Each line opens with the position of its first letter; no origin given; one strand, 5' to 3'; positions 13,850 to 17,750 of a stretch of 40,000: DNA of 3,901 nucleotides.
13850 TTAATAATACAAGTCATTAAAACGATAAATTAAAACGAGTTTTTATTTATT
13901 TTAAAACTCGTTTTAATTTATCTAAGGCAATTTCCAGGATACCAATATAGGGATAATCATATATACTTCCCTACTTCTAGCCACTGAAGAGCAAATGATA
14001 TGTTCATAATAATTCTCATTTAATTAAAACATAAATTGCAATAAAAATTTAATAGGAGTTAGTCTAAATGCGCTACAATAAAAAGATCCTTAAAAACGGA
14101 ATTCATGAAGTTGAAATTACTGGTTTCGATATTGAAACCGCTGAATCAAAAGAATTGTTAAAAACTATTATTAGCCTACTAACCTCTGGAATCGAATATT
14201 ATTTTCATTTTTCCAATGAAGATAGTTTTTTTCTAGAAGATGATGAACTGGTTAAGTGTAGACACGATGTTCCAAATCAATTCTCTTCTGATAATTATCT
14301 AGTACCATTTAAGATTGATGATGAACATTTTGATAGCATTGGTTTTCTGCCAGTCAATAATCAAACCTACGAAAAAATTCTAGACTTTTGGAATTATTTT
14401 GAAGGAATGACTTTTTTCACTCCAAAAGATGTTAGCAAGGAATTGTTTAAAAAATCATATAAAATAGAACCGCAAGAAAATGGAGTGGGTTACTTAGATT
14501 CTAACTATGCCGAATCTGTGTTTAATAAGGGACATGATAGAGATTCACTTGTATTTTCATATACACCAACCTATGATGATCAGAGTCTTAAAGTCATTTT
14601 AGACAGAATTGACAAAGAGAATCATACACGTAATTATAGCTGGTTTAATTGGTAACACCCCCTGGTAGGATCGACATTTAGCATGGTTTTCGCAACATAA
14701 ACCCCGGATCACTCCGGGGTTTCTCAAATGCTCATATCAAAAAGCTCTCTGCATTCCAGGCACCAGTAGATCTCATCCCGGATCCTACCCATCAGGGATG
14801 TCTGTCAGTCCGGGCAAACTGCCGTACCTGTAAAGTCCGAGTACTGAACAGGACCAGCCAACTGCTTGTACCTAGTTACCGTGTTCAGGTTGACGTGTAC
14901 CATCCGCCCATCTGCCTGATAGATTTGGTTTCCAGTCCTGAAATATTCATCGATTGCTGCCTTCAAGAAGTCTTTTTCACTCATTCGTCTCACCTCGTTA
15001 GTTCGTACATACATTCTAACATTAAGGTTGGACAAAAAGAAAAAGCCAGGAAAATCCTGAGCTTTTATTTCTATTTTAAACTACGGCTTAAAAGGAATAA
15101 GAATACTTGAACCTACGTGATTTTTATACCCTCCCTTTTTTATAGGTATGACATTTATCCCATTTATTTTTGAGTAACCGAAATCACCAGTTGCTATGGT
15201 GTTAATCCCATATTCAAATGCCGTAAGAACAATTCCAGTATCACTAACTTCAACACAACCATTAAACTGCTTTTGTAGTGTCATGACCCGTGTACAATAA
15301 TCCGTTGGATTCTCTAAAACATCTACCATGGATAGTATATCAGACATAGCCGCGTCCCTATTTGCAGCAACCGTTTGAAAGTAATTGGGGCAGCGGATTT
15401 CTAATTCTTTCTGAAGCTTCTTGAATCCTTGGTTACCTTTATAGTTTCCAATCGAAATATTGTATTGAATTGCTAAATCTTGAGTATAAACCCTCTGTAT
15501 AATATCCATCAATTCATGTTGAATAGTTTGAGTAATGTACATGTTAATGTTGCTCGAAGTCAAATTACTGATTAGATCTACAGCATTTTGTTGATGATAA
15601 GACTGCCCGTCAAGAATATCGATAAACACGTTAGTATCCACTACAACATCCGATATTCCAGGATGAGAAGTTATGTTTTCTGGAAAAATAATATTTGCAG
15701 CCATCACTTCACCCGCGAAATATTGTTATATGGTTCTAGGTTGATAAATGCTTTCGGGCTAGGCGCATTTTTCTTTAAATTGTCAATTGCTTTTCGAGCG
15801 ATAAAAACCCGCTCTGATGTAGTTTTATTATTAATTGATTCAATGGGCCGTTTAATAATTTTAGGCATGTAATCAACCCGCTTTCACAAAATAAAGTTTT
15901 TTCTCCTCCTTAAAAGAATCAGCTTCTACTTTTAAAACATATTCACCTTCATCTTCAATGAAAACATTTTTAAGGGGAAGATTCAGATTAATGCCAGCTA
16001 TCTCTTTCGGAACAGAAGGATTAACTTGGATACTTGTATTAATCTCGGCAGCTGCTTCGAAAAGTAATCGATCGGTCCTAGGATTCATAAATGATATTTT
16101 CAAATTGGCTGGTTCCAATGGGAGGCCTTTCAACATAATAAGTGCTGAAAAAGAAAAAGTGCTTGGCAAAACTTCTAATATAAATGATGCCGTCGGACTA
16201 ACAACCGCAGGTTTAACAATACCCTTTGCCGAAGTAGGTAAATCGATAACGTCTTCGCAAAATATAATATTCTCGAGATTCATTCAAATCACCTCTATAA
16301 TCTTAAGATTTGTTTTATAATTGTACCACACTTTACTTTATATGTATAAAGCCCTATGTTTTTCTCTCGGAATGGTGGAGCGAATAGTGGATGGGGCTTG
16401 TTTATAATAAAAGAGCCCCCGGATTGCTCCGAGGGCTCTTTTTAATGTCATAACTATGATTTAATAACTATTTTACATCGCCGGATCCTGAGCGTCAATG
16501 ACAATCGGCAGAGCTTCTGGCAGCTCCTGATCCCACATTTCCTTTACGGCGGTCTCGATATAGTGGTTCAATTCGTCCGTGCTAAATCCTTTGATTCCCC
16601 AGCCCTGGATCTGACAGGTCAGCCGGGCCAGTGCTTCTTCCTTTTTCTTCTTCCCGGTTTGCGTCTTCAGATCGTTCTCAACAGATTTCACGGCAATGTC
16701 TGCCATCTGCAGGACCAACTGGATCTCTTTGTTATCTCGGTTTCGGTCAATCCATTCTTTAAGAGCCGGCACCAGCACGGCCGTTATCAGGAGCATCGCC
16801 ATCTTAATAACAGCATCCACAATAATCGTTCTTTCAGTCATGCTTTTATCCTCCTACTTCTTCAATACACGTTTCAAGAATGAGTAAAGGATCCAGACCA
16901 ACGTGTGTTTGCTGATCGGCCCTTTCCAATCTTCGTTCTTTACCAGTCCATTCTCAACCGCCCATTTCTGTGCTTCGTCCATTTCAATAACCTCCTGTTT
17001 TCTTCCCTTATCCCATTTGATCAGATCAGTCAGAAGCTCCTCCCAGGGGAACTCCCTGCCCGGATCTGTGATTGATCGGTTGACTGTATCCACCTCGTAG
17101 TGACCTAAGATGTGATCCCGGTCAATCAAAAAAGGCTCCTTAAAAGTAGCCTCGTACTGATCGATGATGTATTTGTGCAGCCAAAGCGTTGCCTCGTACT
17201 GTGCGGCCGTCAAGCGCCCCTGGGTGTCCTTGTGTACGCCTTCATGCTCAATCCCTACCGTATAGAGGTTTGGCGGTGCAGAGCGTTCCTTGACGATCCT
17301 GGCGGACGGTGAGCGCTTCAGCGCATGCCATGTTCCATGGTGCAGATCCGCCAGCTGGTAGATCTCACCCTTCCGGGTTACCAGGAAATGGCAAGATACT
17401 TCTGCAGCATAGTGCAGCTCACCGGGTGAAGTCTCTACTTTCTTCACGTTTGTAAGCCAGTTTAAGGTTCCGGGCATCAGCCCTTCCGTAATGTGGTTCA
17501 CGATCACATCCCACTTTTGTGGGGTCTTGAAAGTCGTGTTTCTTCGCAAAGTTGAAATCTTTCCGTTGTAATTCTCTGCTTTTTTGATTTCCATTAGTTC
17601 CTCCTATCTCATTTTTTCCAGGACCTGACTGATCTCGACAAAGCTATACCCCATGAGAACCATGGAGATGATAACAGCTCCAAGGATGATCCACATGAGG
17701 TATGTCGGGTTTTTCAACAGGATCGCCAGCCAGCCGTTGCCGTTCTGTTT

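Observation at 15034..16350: Self-contained AT-rich three-gene cassette (136 aa, 54 aa, PIN-like 208 aa) in the prophage cargo slot: candidate toxin-antitoxin or anti-phage module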

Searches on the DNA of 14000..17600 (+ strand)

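Call 9: search_dna_similar(query=window:14000-17600:+, collection=phages, mode=near)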
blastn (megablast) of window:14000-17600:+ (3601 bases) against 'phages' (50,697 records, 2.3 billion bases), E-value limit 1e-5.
No match.

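Call 109: search_rna_families(source=window, start=14600, end=16600, threshold=evalue, max_evalue=1)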
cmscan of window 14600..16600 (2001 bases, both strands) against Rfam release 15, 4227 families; matches with E-value up to 1: 8.
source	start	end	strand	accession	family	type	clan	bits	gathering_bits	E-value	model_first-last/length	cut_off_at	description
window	16394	16464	-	RF02621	BSnc120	Gene; sRNA;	-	26.9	114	0.0019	1-88/88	no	Brucella sRNA 120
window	16407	16479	-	RF01859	Phe_leader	Cis-reg; leader;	-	26.7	55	0.1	1-125/125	no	Phenylalanine leader peptide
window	16407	16501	-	RF00514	His_leader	Cis-reg; leader;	-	25.1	49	0.22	1-126/126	no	Histidine operon leader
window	16286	16384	-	RF02991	GP20-a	Cis-reg;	-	25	47.2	0.14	1-97/97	no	GP20-a RNA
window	16401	16458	+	RF02621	BSnc120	Gene; sRNA;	-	24.9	114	0.008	1-88/88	no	Brucella sRNA 120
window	16412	16476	-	RF02844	RefA9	Gene; antisense;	-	24.5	49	0.65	1-64/64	no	Enterococcus sRNA A9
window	16286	16444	+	RF00514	His_leader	Cis-reg; leader;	-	23.5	49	0.46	1-126/126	no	Histidine operon leader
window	16355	16446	+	RF02637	EF0408_EF0409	Gene; sRNA;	-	14.9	440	0.53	1-412/412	no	Enterococcus sRNA EF0408_EF0409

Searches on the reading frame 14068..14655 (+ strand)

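Call 5: search_protein_families(library=pfam, proteins=[window:14068-14655:+], max_evalue=1)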
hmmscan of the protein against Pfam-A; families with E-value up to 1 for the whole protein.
window:14068-14655:+ (195 aa): 0 families

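Call 6: search_protein_families(library=padloc, proteins=[window:14068-14655:+], max_evalue=1)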
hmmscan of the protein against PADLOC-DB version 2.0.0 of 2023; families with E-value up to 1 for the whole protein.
window:14068-14655:+ (195 aa): 0 families

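Call 7: search_protein_families(library=phrogs, proteins=[window:14068-14655:+], max_evalue=1)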
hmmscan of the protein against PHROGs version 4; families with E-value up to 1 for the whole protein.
window:14068-14655:+ (195 aa): 1 family
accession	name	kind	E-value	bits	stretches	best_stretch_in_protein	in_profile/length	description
phrog_37094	-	unknown function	0.033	14.2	1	76-122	145-190/392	-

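Call 8: search_protein_families(library=ncbifam, proteins=[window:14068-14655:+], max_evalue=1)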
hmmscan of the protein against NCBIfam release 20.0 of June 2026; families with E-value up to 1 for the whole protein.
window:14068-14655:+ (195 aa): 0 families

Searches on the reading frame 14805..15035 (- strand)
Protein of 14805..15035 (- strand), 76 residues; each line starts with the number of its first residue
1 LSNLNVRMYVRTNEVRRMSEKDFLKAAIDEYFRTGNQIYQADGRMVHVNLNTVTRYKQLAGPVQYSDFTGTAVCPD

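Call 5: search_protein_families(library=pfam, proteins=[window:14805-15035:-], max_evalue=1)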
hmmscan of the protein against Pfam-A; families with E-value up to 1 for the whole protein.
window:14805-15035:- (76 aa): 0 families

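Call 6: search_protein_families(library=padloc, proteins=[window:14805-15035:-], max_evalue=1)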
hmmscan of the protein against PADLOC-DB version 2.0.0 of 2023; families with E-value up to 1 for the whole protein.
window:14805-15035:- (76 aa): 0 families

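Call 7: search_protein_families(library=phrogs, proteins=[window:14805-15035:-], max_evalue=1)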
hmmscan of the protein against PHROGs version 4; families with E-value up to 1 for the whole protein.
window:14805-15035:- (76 aa): 3 families
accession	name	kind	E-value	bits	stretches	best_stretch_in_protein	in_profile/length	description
phrog_9129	-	unknown function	0.11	13.5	1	13-43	4-36/184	-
phrog_36444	-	unknown function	0.18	12.9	1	6-54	18-66/71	-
phrog_23031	-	unknown function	0.31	12.2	0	54-72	32-50/61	-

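Call 8: search_protein_families(library=ncbifam, proteins=[window:14805-15035:-], max_evalue=1)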
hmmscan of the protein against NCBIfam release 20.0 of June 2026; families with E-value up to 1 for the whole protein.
window:14805-15035:- (76 aa): 2 families
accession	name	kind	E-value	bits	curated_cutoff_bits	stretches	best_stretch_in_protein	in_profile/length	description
TIGR03425.1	urea_degr_2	hypoth_equivalog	0.032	13.5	205.95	1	2-62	32-93/233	urea amidolyase associated protein UAAP1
TIGR01563.1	gp16_SPP1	equivalog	0.09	12.9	20.6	1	22-58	27-64/101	phage head closure protein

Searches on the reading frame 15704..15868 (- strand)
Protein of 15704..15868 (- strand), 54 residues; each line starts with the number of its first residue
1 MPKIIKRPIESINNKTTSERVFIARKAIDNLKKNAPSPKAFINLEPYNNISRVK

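Call 5: search_protein_families(library=pfam, proteins=[window:15704-15868:-], max_evalue=1)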
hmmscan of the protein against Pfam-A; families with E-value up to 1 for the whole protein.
window:15704-15868:- (54 aa): 0 families

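Call 6: search_protein_families(library=padloc, proteins=[window:15704-15868:-], max_evalue=1)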
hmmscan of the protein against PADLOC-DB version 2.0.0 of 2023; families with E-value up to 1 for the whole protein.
window:15704-15868:- (54 aa): 0 families

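Call 7: search_protein_families(library=phrogs, proteins=[window:15704-15868:-], max_evalue=1)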
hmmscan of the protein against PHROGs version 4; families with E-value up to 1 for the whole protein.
window:15704-15868:- (54 aa): 0 families

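Call 8: search_protein_families(library=ncbifam, proteins=[window:15704-15868:-], max_evalue=1)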
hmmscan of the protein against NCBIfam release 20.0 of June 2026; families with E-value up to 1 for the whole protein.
window:15704-15868:- (54 aa): 0 families

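Call 30: search_solved_structures(query=A1, max_evalue=10, show_alignments=2)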
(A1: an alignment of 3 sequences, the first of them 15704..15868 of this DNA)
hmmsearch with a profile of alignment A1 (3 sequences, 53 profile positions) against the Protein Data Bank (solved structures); distinct sequences matched with E-value up to 10: 3.
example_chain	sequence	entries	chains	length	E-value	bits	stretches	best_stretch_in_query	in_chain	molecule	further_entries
2lj8_A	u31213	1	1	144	1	12.6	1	9-43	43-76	Cofilin/actin depolymerizing factor, putative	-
5fzr_A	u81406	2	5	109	2.8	11.2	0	16-34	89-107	DESIGNED TPR PROTEIN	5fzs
5fzq_A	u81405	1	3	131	3.7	10.8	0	16-34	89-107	DESIGNED TPR PROTEIN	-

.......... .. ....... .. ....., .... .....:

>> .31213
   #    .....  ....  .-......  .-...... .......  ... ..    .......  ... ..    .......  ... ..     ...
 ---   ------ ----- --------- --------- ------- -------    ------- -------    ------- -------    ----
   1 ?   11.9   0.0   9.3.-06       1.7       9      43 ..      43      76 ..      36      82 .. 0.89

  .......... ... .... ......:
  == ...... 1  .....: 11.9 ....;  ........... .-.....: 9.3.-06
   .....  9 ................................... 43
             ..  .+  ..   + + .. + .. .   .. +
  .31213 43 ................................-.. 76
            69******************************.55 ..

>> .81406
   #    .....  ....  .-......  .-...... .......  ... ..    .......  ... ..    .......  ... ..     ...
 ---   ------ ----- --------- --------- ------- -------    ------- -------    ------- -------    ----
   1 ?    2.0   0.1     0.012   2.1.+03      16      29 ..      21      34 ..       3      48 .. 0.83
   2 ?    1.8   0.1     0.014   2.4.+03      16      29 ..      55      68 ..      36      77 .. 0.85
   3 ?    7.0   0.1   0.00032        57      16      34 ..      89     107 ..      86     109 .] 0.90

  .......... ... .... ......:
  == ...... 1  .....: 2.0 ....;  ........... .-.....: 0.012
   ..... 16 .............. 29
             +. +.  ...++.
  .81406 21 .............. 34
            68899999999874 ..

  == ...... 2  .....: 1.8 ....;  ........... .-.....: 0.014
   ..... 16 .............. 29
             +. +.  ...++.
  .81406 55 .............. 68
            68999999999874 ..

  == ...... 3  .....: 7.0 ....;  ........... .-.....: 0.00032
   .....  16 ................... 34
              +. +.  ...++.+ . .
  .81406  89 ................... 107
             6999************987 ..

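Call 85: search_protein_families(library=pfam, alignment_id=A7, max_evalue=5)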
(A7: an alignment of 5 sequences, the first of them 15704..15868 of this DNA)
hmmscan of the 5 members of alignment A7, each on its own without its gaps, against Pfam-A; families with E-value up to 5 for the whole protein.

A. member 1, window:15704-15868:- (54 aa): 0 families

B. families by the number of members that match (of 5 scanned): 1 family
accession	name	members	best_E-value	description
PF13034.12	DUF3895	1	0.12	Protein of unknown function (DUF3895)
